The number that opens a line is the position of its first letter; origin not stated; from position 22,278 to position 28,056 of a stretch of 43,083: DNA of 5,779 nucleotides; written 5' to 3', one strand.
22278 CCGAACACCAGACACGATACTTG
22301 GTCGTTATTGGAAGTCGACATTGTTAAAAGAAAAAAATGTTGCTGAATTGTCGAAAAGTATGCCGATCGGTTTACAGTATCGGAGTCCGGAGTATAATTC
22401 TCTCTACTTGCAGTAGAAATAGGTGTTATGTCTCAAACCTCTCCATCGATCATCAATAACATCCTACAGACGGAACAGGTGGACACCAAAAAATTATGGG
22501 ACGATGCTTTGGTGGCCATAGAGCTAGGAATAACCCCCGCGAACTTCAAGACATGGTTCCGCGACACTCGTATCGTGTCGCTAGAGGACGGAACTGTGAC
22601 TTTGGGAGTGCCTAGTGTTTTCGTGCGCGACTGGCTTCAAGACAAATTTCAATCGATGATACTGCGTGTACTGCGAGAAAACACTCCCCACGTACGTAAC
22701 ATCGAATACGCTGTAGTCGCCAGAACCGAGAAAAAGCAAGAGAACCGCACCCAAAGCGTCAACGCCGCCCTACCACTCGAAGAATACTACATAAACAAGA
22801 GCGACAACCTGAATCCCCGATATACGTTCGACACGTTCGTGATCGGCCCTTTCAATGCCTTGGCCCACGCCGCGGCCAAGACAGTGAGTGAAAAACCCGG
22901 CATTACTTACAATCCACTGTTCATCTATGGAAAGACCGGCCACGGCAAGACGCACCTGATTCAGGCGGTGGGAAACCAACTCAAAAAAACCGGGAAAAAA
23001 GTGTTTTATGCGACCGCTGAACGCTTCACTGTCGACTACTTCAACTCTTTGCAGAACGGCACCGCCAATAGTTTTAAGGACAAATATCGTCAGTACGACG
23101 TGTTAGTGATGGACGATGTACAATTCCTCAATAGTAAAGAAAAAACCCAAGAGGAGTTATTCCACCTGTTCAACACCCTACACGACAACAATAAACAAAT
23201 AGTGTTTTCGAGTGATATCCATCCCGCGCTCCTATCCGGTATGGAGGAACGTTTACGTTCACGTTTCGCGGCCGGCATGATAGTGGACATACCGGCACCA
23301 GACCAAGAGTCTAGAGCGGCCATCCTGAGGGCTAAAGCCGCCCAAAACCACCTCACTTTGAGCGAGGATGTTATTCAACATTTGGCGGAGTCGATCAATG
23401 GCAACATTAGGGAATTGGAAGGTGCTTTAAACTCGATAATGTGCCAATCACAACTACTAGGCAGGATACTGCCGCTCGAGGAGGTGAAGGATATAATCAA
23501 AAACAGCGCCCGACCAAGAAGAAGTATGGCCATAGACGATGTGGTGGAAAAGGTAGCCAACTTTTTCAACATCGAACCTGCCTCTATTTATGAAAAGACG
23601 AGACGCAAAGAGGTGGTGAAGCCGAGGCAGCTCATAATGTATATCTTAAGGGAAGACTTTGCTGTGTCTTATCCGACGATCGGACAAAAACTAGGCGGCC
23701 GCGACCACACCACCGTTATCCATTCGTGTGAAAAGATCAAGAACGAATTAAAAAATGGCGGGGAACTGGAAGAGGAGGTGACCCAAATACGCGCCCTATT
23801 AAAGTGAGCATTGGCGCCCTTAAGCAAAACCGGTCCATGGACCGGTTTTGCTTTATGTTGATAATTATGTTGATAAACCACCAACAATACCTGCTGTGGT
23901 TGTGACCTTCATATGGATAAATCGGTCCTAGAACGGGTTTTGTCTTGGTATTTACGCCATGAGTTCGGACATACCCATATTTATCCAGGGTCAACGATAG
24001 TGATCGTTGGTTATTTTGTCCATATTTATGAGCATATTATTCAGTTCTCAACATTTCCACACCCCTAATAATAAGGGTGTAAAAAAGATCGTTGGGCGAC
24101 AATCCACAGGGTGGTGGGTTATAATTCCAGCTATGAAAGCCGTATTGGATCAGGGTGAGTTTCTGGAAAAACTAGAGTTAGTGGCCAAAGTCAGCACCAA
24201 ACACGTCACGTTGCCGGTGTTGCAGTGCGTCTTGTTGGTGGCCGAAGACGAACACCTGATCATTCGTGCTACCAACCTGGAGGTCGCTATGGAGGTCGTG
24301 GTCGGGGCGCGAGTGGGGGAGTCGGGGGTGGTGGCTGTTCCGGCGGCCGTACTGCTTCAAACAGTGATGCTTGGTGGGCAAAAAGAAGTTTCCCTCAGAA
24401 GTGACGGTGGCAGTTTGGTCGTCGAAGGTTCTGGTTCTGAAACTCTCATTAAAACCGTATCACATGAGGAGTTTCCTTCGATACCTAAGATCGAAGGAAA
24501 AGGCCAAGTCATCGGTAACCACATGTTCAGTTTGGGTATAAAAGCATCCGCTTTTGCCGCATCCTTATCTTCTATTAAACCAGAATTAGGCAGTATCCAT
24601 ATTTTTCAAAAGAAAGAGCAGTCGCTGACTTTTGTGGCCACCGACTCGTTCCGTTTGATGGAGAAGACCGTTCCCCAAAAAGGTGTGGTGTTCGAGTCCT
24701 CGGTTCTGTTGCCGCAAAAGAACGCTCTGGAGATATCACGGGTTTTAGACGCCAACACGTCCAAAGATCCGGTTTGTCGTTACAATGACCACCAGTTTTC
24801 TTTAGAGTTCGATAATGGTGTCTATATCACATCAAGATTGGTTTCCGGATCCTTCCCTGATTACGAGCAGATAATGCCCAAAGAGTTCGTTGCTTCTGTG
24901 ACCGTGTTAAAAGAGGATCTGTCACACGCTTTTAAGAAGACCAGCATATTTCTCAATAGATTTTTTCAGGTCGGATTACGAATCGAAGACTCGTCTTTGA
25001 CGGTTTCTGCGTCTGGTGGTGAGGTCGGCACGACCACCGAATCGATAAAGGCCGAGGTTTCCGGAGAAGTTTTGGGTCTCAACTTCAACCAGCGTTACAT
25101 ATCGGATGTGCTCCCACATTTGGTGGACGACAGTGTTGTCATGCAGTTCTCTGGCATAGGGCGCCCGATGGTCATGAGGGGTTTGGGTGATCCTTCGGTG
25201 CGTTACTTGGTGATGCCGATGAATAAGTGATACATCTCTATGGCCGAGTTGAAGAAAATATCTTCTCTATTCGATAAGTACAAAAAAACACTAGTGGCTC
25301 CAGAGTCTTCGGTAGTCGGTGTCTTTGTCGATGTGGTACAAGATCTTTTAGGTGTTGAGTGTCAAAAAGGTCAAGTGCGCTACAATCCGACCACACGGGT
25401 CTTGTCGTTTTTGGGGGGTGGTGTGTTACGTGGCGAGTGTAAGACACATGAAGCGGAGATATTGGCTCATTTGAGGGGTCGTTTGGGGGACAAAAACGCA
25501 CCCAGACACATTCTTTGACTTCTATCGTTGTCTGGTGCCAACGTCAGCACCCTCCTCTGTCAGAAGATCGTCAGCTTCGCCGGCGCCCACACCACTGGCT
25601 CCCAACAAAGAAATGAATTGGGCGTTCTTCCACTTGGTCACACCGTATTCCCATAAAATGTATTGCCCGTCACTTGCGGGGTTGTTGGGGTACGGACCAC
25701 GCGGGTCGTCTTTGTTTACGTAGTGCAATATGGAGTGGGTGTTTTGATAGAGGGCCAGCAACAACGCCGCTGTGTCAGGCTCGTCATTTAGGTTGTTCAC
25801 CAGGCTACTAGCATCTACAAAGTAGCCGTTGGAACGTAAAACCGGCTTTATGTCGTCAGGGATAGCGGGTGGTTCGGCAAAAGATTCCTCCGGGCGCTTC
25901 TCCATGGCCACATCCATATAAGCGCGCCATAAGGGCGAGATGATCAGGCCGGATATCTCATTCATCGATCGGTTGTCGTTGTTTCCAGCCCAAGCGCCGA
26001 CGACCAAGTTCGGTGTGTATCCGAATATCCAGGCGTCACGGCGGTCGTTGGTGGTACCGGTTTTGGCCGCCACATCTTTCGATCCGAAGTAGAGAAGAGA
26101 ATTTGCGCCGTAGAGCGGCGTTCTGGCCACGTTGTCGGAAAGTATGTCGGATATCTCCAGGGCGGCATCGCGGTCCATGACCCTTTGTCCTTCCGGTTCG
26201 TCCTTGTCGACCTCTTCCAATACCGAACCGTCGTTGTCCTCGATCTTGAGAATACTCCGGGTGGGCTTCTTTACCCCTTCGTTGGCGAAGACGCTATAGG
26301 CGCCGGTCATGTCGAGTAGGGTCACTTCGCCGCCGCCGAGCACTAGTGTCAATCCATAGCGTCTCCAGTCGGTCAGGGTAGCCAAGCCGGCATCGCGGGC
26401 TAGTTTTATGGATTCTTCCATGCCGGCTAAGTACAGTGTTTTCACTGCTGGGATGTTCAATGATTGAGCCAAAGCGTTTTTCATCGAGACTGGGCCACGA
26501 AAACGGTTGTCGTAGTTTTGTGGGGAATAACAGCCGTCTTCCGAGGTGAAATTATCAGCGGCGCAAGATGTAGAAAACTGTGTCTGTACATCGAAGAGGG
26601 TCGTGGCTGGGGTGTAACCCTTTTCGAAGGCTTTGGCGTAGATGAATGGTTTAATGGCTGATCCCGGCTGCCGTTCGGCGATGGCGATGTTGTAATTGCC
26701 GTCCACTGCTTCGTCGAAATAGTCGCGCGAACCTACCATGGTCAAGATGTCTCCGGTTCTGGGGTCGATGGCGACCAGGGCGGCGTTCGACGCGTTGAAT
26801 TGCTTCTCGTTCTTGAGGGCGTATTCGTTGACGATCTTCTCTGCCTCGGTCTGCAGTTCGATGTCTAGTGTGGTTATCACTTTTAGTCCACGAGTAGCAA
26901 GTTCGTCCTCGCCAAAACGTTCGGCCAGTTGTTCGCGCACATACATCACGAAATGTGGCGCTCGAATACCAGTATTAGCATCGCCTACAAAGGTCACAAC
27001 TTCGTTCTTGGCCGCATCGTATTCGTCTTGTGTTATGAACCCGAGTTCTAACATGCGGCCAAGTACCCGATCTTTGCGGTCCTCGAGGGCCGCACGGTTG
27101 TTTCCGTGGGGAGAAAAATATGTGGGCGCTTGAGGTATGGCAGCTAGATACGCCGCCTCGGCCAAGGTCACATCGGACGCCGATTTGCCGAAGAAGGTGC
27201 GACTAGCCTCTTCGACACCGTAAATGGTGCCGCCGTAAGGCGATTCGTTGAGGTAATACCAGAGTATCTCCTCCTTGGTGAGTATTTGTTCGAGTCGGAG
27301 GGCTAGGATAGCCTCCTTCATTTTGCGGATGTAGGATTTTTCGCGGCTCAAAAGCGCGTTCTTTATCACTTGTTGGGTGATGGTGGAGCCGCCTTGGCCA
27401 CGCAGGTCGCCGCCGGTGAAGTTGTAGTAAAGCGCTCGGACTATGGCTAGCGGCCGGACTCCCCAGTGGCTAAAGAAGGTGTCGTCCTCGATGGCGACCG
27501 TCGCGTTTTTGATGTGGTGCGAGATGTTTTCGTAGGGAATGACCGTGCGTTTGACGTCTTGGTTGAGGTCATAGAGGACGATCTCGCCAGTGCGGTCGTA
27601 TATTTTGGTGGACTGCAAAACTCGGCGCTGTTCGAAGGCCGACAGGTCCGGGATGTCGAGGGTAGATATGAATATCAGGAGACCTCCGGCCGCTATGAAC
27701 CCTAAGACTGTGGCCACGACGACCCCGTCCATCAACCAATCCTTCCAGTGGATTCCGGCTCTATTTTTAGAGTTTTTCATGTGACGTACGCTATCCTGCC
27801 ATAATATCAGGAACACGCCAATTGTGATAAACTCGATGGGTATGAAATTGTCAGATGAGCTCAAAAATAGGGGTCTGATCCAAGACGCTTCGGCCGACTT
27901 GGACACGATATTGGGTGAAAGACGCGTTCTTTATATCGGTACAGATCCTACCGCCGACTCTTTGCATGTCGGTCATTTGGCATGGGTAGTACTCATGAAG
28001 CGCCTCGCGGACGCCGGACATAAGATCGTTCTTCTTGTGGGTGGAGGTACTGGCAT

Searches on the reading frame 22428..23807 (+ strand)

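Call 69: search_protein_families(library=pfam, proteins=[window:22428-23807:+], max_evalue=0.001)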
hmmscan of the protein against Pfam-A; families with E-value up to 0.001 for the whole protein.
window:22428-23807:+ (459 aa): 10 families
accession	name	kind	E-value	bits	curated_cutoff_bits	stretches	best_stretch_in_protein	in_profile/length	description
PF00308.24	Bac_DnaA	-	1.1e-63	214.7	23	1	128-287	1-162/162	Bacterial DnaA ATPAse domain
PF08299.17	Bac_DnaA_C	-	1.6e-25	89.3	31.5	1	369-437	1-69/69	Bacterial dnaA protein helix-turn-helix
PF11638.13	DnaA_N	-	3e-14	52.9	24.6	1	22-83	2-64/65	DnaA N-terminal domain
PF01695.23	IstB_IS21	-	5e-11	43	24.1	1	164-260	95-191/238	IstB-like ATP binding protein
PF01637.24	ATPase_2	-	1.4e-06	28.8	33.2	1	160-259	19-113/225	ATPase domain predominantly from Archaea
PF00004.35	AAA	-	1.8e-06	28.9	21.2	1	165-259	2-103/131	ATPase family associated with various cellular activities (AAA)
PF00910.28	RNA_helicase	-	5.8e-06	27.2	21.5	1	165-256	2-79/105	RNA helicase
PF13401.12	AAA_22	-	8.3e-06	26.6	27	0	163-200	7-44/130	AAA domain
PF13173.12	AAA_14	-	0.00011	22.6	27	1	162-280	3-115/129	AAA domain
PF13191.12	AAA_16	-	0.00034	21.6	32.6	0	145-200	12-63/167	AAA ATPase domain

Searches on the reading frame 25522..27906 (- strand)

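Call 69: search_protein_families(library=pfam, proteins=[window:25522-27906:-], max_evalue=0.001)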
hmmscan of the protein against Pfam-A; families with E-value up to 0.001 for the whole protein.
window:25522-27906:- (794 aa): 2 families
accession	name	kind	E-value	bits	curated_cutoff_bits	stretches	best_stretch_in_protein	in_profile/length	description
PF00912.28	Transgly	-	2.8e-58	196.7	27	1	112-285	6-177/178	Transglycosylase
PF00905.27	Transpeptidase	-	8.8e-21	74.8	22.1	1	376-632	2-266/299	Penicillin binding protein transpeptidase domain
